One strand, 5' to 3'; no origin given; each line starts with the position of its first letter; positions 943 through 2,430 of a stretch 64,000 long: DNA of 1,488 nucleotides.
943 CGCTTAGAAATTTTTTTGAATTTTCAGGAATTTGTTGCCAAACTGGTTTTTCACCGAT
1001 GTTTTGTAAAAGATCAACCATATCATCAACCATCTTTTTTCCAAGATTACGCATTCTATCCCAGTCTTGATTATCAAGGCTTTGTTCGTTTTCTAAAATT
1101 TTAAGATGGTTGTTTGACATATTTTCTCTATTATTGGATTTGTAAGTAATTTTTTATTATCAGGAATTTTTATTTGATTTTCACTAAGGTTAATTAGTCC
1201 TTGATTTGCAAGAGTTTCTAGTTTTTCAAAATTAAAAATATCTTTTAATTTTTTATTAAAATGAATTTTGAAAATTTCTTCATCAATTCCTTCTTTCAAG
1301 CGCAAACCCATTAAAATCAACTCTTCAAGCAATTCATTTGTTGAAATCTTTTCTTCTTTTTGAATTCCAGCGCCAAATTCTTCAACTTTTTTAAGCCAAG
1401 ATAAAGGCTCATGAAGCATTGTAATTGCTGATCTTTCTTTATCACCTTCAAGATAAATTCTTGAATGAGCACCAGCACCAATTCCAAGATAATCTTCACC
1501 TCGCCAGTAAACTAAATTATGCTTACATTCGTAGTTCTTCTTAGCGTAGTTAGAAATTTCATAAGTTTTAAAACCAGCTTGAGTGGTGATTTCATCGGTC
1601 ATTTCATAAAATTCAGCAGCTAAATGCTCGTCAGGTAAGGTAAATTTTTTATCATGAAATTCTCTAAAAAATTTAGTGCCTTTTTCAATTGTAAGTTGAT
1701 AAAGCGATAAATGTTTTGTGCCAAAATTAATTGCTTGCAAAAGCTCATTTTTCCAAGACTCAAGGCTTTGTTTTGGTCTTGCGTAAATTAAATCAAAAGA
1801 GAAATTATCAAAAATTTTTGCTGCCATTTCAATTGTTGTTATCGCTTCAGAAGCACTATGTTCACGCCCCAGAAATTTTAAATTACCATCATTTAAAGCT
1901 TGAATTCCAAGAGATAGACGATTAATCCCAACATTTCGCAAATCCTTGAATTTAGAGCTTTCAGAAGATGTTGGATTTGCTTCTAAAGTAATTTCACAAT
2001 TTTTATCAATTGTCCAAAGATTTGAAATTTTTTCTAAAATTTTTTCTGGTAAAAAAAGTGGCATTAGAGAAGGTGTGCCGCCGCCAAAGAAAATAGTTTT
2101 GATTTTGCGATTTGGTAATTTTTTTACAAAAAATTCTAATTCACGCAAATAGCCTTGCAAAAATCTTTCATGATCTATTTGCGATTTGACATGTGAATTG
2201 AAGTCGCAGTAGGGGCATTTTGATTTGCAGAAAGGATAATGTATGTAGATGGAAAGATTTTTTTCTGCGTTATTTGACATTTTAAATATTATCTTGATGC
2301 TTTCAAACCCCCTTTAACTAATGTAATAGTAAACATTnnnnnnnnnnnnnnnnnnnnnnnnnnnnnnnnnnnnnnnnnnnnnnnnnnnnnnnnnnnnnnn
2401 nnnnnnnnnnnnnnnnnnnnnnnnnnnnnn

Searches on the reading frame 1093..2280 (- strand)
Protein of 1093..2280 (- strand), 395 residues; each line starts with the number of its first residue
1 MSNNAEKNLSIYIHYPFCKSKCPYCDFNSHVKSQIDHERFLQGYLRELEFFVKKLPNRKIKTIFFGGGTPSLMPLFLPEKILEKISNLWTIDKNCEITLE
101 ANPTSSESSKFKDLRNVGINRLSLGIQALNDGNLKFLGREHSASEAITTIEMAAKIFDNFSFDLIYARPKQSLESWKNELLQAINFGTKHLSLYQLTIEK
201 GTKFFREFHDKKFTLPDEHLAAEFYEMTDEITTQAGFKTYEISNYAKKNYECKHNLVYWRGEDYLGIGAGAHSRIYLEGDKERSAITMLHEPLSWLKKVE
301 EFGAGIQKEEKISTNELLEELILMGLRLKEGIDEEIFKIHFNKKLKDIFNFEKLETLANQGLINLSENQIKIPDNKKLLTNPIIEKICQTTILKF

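Call 91: find_encoding_contigs(protein=window:1093-2280:-, flank=10000, max_places=3)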
Protein window:1093-2280:- (395 aa): 3 contigs read that carry it; 1 place shown.
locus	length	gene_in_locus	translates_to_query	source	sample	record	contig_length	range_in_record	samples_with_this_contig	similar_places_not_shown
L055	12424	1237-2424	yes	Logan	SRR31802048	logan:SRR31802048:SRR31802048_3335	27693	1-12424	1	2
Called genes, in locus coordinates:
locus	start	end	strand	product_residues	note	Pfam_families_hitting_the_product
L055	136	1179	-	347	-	PF00710:Asparaginase, PF17763:Asparaginase_C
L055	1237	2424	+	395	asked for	PF04055:Radical_SAM, PF06969:HemN_C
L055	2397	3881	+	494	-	PF00282:Pyridoxal_deC, PF01212:Beta_elim_lyase (weak), PF00266:Aminotran_5 (weak)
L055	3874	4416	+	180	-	PF00583:Acetyltransf_1 (weak)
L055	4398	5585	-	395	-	PF13347:MFS_2 (faint), PF00083:Sugar_tr (weak), PF07690:MFS_1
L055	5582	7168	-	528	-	PF00155:Aminotran_1_2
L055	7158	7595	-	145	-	-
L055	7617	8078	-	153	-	-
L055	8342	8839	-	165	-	-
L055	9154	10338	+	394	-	PF13356:Arm-DNA-bind_3, PF14659:Phage_int_SAM_3, PF22022:Phage_int_M (weak), PF00589:Phage_integrase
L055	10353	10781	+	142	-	PF04434:SWIM (faint)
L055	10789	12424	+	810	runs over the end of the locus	PF22548:AEP-TOTE, PF00270:DEAD, PF04851:ResIII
